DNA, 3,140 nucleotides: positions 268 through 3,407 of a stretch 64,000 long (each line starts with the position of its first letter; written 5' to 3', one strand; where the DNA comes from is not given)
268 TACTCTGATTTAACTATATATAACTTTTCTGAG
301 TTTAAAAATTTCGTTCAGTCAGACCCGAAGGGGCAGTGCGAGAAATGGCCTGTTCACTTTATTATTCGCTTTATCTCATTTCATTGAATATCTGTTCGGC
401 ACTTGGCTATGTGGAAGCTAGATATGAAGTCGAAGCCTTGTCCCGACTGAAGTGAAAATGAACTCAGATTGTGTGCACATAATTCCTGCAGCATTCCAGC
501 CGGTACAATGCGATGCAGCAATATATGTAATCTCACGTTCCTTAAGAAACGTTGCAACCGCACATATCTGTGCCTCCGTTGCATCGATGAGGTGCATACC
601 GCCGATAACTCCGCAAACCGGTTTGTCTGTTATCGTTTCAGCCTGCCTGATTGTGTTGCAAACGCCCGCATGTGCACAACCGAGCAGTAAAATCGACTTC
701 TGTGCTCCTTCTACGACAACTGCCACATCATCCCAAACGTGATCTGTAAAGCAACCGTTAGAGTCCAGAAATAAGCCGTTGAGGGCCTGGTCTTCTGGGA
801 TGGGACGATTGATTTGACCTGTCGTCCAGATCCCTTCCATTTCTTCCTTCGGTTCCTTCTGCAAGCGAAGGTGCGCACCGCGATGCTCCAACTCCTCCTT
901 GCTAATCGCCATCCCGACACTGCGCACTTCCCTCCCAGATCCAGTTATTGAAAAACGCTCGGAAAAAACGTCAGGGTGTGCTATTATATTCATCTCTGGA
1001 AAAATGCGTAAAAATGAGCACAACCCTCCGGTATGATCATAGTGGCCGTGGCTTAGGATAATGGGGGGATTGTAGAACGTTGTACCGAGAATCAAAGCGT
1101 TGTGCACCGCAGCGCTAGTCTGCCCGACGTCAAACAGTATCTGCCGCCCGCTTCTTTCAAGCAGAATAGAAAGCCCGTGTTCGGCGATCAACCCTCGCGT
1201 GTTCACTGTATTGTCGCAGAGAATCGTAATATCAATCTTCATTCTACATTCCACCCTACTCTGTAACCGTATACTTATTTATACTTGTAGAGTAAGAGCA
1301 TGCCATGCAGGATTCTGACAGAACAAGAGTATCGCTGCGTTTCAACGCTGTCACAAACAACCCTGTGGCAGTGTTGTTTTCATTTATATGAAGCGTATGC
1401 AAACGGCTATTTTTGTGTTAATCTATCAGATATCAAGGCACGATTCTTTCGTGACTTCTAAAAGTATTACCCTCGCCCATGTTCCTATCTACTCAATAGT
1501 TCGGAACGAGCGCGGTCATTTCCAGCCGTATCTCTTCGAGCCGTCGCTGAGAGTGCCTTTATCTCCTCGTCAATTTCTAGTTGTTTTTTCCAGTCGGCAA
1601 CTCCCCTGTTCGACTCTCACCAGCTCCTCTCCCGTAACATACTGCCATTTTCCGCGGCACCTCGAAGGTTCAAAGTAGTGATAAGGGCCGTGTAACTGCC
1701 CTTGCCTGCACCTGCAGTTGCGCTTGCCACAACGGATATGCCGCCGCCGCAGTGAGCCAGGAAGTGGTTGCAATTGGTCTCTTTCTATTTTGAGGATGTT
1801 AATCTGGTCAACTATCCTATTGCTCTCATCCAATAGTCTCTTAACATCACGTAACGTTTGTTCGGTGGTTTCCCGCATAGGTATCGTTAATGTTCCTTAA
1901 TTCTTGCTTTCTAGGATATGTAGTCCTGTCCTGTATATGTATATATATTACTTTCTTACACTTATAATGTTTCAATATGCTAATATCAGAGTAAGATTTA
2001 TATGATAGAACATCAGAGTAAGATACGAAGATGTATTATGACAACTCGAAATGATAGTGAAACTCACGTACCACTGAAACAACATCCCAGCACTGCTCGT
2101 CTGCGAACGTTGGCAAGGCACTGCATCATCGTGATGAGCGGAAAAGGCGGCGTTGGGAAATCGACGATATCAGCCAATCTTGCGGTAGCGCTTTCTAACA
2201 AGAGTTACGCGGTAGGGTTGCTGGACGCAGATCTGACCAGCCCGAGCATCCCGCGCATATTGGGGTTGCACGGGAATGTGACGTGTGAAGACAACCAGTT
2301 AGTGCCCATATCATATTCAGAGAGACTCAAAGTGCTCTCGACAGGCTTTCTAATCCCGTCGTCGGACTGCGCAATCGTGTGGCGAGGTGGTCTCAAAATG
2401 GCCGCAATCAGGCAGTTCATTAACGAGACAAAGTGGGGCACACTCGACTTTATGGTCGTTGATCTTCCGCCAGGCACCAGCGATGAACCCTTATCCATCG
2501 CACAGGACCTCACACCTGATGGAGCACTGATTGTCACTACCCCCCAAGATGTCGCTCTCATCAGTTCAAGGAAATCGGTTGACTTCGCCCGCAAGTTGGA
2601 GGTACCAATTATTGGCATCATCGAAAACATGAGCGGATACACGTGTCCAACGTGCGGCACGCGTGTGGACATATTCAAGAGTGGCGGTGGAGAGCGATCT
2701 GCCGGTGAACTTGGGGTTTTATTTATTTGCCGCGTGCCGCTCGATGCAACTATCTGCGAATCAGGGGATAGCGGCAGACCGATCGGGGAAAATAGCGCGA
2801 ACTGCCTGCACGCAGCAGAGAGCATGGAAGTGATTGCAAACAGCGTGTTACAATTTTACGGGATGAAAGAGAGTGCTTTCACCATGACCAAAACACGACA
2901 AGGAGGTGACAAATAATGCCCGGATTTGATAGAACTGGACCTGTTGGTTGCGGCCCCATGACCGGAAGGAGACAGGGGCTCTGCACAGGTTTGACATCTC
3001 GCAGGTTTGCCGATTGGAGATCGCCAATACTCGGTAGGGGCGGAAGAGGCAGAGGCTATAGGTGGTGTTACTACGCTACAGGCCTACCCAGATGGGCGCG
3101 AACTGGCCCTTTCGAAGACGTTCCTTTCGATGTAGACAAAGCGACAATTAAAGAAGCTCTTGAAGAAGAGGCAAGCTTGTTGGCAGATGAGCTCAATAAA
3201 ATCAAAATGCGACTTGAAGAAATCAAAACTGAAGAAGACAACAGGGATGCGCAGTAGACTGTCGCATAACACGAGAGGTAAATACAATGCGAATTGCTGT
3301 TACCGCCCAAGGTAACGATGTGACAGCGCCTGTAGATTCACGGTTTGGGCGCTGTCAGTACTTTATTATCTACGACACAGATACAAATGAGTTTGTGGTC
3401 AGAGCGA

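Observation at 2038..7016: Seven-gene metallocluster-handling cluster of unknown function: Mrp, DUF5320, 2x NifX-like, 2x ferredoxin-insert ATPase, CDF::NifX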

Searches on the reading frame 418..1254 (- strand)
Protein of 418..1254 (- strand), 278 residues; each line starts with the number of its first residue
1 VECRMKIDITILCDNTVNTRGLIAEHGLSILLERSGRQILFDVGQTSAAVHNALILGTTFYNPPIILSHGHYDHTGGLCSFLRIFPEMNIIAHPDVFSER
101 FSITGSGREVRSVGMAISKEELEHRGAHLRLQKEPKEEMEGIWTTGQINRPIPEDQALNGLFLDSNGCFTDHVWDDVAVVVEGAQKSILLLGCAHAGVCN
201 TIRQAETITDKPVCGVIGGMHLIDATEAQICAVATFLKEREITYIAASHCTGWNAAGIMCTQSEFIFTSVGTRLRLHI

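Call 10: search_protein_families(library=pfam, max_evalue=0.01, proteins=[window:418-1254:-])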
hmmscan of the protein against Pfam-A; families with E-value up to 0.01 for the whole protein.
window:418-1254:- (278 aa): 2 families
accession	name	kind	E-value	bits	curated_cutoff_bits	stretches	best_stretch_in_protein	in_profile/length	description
PF00753.33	Lactamase_B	-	3.6e-05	24.2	22.7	1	29-98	8-80/196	Metallo-beta-lactamase superfamily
PF12706.13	Lactamase_B_2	-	0.00015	21.8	27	1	65-97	34-67/200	Beta-lactamase superfamily domain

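Call 71: search_protein_families(library=ncbifam, max_evalue=0.00001, proteins=[window:418-1254:-])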
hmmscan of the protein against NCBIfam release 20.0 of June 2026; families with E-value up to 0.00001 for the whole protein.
window:418-1254:- (278 aa): 1 family
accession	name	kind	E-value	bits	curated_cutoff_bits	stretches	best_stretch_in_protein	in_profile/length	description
NF008580.0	PRK11539.1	equivalog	1.1e-08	34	969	1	25-94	511-586/758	ComEC family protein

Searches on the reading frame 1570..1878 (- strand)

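Call 10: search_protein_families(library=pfam, max_evalue=0.01, proteins=[window:1570-1878:-])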
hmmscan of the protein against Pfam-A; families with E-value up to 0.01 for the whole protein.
window:1570-1878:- (102 aa): 1 family
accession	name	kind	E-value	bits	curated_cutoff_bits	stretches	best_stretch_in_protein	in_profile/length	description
PF20586.3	DUF6788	-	9.3e-10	39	27.2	1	39-91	22-77/103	Family of unknown function (DUF6788)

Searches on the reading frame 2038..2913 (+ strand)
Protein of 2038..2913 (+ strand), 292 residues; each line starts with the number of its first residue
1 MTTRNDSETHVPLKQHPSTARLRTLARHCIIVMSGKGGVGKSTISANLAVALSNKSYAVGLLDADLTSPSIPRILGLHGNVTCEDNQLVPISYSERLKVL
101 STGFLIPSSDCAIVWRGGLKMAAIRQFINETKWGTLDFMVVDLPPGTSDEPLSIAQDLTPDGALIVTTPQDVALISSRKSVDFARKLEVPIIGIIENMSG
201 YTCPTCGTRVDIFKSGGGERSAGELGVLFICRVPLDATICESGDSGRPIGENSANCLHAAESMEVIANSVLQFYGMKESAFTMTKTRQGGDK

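Call 10: search_protein_families(library=pfam, max_evalue=0.01, proteins=[window:2038-2913:+])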
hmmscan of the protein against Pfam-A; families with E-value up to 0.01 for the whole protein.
seq(292 aa): 10 families
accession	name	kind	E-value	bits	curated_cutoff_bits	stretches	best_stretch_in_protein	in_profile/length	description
PF10609.15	ParA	-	3e-88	295.8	27.1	1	27-270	3-245/246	NUBPL iron-transfer P-loop NTPase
PF01656.29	CbiA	-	4.1e-12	46.6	25.4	1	30-176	1-54/125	CobQ/CobB/MinD/ParA nucleotide binding domain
PF02374.21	ArsA_ATPase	-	1.5e-07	31.4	24.3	1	30-65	3-38/305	Anion-transporting ATPase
PF09140.17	MipZ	-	3.8e-07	30.1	20.7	1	28-147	1-110/262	ATPase MipZ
PF13614.12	AAA_31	-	1.6e-06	28.6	27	1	29-66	3-40/177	AAA domain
PF20720.3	nSTAND3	-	0.00032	20.9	27.2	1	22-59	11-48/155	Novel STAND NTPase 3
PF01583.26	APS_kinase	-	0.002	18.6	21.1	1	28-68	2-42/152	Adenylylsulphate kinase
PF00142.24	Fer4_NifH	-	0.0039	17.1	25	1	31-61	3-33/271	4Fe-4S iron sulfur cluster binding proteins, NifH/frxC family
PF03193.22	RsgA_GTPase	-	0.0051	17.1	30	1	14-51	92-129/174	RsgA GTPase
PF07728.20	AAA_5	-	0.0058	17.1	22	1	31-74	2-45/139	AAA domain (dynein-related subfamily)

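Call 71: search_protein_families(library=ncbifam, max_evalue=0.00001, proteins=[window:2038-2913:+])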
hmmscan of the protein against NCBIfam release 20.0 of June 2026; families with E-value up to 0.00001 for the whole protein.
seq(292 aa): 11 families
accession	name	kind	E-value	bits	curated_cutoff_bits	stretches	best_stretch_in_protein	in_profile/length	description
NF041136.1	MrpORP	equivalog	8.7e-97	324.7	450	1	27-280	5-258/365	iron-sulfur cluster carrier protein MrpORP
NF008669.0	PRK11670.1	equivalog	6e-63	213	348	1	27-256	107-336/369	iron-sulfur cluster carrier protein ApbC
TIGR01969.1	minD_arch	subfamily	2e-18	66.5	201.75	1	29-203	2-174/251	cell division ATPase MinD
TIGR01968.1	minD_bact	equivalog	4.7e-13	49.1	212.9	1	29-175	3-149/261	septum site-determining protein MinD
NF041546.1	ParA_partition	equivalog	1.6e-11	44.2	180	1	30-65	2-37/203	ParA family partition ATPase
NF047398.1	AAA_KGGVGR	domain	1.2e-09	38.8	90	1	29-76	4-51/190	KGGVGR-motif variant AAA ATPase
TIGR03018.1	pepcterm_TyrKin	hypoth_equivalog_domain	2.2e-07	30.4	230.65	1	27-81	35-90/207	XrtA-associated tyrosine autokinase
NF008079.0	PRK10818.1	equivalog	6.4e-07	29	508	1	29-171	4-147/270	septum site-determining protein MinD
TIGR03371.1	cellulose_yhjQ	equivalog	9e-07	28.6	157.85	1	29-66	3-40/246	cellulose biosynthesis protein BcsQ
TIGR01007.1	eps_fam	subfamily_domain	2.3e-06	27.3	108.05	1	29-145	19-137/204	polysaccharide biosynthesis tyrosine autokinase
TIGR04291.1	arsen_driv_ArsA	equivalog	6.4e-06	25.1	650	1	28-65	320-357/565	arsenical pump-driving ATPase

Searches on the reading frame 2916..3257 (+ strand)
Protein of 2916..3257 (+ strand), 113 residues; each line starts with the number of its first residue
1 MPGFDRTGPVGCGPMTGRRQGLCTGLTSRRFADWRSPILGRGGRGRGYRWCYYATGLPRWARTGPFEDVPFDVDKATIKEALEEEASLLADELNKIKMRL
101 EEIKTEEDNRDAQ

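Call 10: search_protein_families(library=pfam, max_evalue=0.01, proteins=[window:2916-3254:+])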
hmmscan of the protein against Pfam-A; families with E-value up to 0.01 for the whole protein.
seq(113 aa): 1 family
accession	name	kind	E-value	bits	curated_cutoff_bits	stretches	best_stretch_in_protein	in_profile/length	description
PF17253.7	DUF5320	-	2.7e-22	80.2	27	1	1-103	1-99/99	Family of unknown function (DUF5320)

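Call 22: find_encoding_contigs(protein=window:2916-3257:+, flank=6000, max_places=6)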
Protein window:2916-3257:+ (113 aa): no gene with exactly this product is on record in the collection.

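Call 23: find_homologous_proteins(query=window:2916-3254:+, max_evalue=0.001)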
Query seq(113 aa) (113 aa): 27 proteins with E <= 0.001 among 214 candidates.
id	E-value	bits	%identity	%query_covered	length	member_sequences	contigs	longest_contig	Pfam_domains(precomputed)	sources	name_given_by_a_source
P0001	9.0e-73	260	100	100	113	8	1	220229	PF17253.8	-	-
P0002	1.3e-57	211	85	98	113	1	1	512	PF17253.8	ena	-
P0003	2.6e-57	210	83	100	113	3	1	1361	PF17253.8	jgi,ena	-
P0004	1.9e-56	207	81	100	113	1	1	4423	PF17253.8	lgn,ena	-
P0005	2.6e-55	203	81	100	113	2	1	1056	PF17253.8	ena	-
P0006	1.4e-52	195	77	100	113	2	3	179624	PF17253.8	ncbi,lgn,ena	ncbi:MAG: DUF5320 domain-containing protein [Halobacteriota archaeon]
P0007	1.0e-51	192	79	98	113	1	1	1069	PF17253.8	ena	-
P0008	2.2e-50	188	76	100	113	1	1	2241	PF17253.8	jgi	jgi:hypothetical protein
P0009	7.3e-36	141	81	71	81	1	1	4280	PF17253.8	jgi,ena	-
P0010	8.8e-23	98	49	99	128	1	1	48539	PF17253.8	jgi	jgi:hypothetical protein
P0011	1.3e-22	98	53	94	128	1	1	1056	PF17253.8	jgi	jgi:Family of unknown function (DUF5320)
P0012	3.3e-22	97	46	95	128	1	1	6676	PF17253.8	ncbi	ncbi:MAG: DUF5320 domain-containing protein [Halobacteriota archaeon]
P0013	7.6e-19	86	49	94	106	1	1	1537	PF17253.8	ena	-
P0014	1.1e-18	85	42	94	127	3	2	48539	PF17253.8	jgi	jgi:hypothetical protein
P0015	1.5e-18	85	45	94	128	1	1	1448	PF17253.8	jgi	jgi:hypothetical protein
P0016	3.7e-18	83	44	95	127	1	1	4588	PF17253.8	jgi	jgi:Family of unknown function (DUF5320)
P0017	3.7e-18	83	43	98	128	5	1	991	PF17253.8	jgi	jgi:hypothetical protein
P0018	9.0e-17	79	41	97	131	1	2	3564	PF17253.8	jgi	jgi:hypothetical protein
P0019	4.3e-15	74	43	96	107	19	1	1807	PF17253.8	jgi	-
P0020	2.8e-14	71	42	95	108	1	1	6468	PF17253.8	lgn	-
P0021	2.9e-13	68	35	48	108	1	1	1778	PF17253.8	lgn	-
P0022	1.1e-12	66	39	95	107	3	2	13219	PF17253.8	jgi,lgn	jgi:hypothetical protein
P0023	9.9e-11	59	38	97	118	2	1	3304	PF17253.8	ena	-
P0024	2.9e-10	58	39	92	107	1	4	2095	PF17253.8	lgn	-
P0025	2.2e-7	49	90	18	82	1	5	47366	PF17253.8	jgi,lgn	jgi:hypothetical protein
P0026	5.2e-5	41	85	18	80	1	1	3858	PF17253.8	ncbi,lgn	ncbi:MAG: DUF5320 family protein [Halobacteria archaeon]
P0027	5.8e-4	38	38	96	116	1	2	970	PF17253.8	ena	-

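Call 24: find_encoding_contigs(protein=P0006, flank=8000, max_places=4)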
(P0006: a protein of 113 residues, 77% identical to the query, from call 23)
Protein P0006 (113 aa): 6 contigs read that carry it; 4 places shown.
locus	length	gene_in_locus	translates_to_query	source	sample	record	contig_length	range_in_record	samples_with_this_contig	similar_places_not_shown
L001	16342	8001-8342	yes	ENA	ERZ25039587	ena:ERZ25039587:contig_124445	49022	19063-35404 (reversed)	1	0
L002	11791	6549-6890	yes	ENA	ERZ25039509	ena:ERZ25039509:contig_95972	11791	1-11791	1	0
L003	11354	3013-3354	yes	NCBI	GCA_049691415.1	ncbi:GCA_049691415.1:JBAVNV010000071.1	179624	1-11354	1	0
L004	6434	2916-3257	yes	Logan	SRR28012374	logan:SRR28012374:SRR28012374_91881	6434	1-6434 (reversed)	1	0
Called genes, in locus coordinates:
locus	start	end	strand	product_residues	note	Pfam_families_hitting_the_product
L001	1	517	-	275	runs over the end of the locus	PF22700:MVD-like_N (faint), PF00288:GHMP_kinases_N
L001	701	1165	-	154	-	PF01967:MoaC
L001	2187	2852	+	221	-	-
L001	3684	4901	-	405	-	PF07602:DUF1565 (faint), PF22842:Pel9A-like_beta_helix (weak), PF05048:NosD, PF13229:Beta_helix, PF05048:NosD, PF13229:Beta_helix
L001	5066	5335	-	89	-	PF13619:KTSC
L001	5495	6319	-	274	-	PF00753:Lactamase_B (weak)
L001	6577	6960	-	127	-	PF20586:DUF6788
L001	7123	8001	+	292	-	PF02374:ArsA_ATPase (weak), PF09140:MipZ, PF10609:ParA, PF13614:AAA_31 (weak), PF01656:CbiA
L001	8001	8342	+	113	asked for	PF17253:DUF5320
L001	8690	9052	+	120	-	PF02579:Nitro_FeMo-Co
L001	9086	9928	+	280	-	PF01656:CbiA, PF10609:ParA, PF13614:AAA_31 (weak), PF12838:Fer4_7 (faint), PF00037:Fer4 (faint), PF12837:Fer4_6 (faint), PF13237:Fer4_10 (faint), PF13187:Fer4_9 (weak)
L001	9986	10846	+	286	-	PF01656:CbiA, PF10609:ParA (faint), PF13484:Fer4_16 (faint), PF12838:Fer4_7 (faint), PF13237:Fer4_10 (faint), PF12797:Fer4_2 (faint), PF14697:Fer4_21 (weak), PF00037:Fer4 (weak), +2 more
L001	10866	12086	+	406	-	PF01545:Cation_efflux, PF16916:ZT_dimer, PF02579:Nitro_FeMo-Co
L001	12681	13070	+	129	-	PF03551:PadR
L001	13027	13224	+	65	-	-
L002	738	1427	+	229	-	-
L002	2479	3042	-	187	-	PF13229:Beta_helix, PF05048:NosD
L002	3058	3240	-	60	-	-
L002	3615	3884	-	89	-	PF13619:KTSC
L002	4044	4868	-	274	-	PF00753:Lactamase_B (weak)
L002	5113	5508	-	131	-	PF20586:DUF6788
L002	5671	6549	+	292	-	PF02374:ArsA_ATPase, PF09140:MipZ (weak), PF10609:ParA, PF13614:AAA_31 (weak), PF01656:CbiA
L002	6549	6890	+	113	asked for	PF17253:DUF5320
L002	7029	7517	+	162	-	PF02579:Nitro_FeMo-Co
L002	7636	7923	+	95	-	PF01656:CbiA, PF10609:ParA, PF13614:AAA_31 (weak)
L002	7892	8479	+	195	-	PF10609:ParA (faint)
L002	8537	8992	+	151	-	PF13484:Fer4_16 (faint), PF12838:Fer4_7 (faint), PF13187:Fer4_9 (faint), PF13237:Fer4_10 (faint), PF12797:Fer4_2 (faint), PF14697:Fer4_21, PF25160:LdpA_Fe-S-bd (weak), PF00037:Fer4 (weak), +1 more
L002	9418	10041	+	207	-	PF01545:Cation_efflux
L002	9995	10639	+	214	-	PF16916:ZT_dimer, PF02579:Nitro_FeMo-Co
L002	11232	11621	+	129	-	PF03551:PadR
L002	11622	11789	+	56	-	?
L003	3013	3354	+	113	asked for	PF17253:DUF5320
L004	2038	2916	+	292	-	PF02374:ArsA_ATPase (weak), PF09140:MipZ, PF10609:ParA, PF13614:AAA_31 (weak), PF01656:CbiA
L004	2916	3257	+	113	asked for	PF17253:DUF5320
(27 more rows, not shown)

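Call 25: find_encoding_contigs(protein=P0010, flank=8000, max_places=3)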
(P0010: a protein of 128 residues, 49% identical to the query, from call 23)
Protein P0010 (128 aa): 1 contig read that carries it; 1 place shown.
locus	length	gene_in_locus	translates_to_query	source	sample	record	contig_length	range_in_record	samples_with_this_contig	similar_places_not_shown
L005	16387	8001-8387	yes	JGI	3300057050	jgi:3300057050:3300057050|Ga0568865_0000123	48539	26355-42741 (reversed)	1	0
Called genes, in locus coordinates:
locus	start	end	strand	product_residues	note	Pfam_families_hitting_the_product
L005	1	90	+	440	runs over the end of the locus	PF02783:MCR_beta_N, PF02241:MCR_beta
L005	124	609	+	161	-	PF02505:MCR_D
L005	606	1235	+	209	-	PF04609:MCR_C (weak)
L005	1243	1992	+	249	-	PF02240:MCR_gamma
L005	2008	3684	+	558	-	PF02745:MCR_alpha_N, PF02249:MCR_alpha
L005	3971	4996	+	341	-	PF00106:adh_short, PF01370:Epimerase, PF02719:Polysacc_synt_2, PF04321:RmlD_sub_bind, PF05368:NmrA, PF01073:3Beta_HSD, PF13460:NAD_binding_10, PF16363:GDP_Man_Dehyd, +1 more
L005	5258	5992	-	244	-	PF02754:CCG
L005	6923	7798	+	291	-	PF10609:ParA, PF01656:CbiA, PF02374:ArsA_ATPase, PF09140:MipZ (weak), PF13614:AAA_31 (weak)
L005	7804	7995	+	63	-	PF17253:DUF5320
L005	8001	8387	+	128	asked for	PF17253:DUF5320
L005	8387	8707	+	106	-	PF02579:Nitro_FeMo-Co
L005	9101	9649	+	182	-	PF01656:CbiA, PF09140:MipZ (faint), PF10609:ParA, PF13614:AAA_31, PF12838:Fer4_7 (faint), PF13484:Fer4_16 (faint), PF00037:Fer4 (faint), PF13187:Fer4_9 (weak), +1 more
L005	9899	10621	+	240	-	PF13938:DUF4213, PF04016:DUF364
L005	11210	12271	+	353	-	PF04055:Radical_SAM (weak), PF13186:SPASM (weak)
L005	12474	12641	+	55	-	-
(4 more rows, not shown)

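Call 71: search_protein_families(library=ncbifam, max_evalue=0.00001, proteins=[window:2916-3254:+])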
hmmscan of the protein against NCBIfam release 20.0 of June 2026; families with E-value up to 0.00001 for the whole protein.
seq(113 aa): 0 families

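Call 104: predict_structure(alignment_id=A3)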
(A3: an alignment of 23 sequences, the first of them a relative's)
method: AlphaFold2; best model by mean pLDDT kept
length: 113 residues; sequences in the alignment: 23
mean_pLDDT: 58.1   pTM: 0.28
mean pLDDT of the five models: 58.1, 57.4, 56.9, 56.8, 56.0
residues with pLDDT >= 90: 18; 70-90: 18; 50-70: 27; < 50: 50
segments of 3 or more residues with pLDDT < 50: 1-50
pLDDT, mean of each block of 10 residues (from residue 1): 40 34 37 37 40 58 56 75 91 93 79 62
secondary structure, 60 per line:
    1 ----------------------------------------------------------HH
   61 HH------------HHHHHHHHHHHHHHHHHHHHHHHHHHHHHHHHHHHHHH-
elements in order: H59-62 H75-112
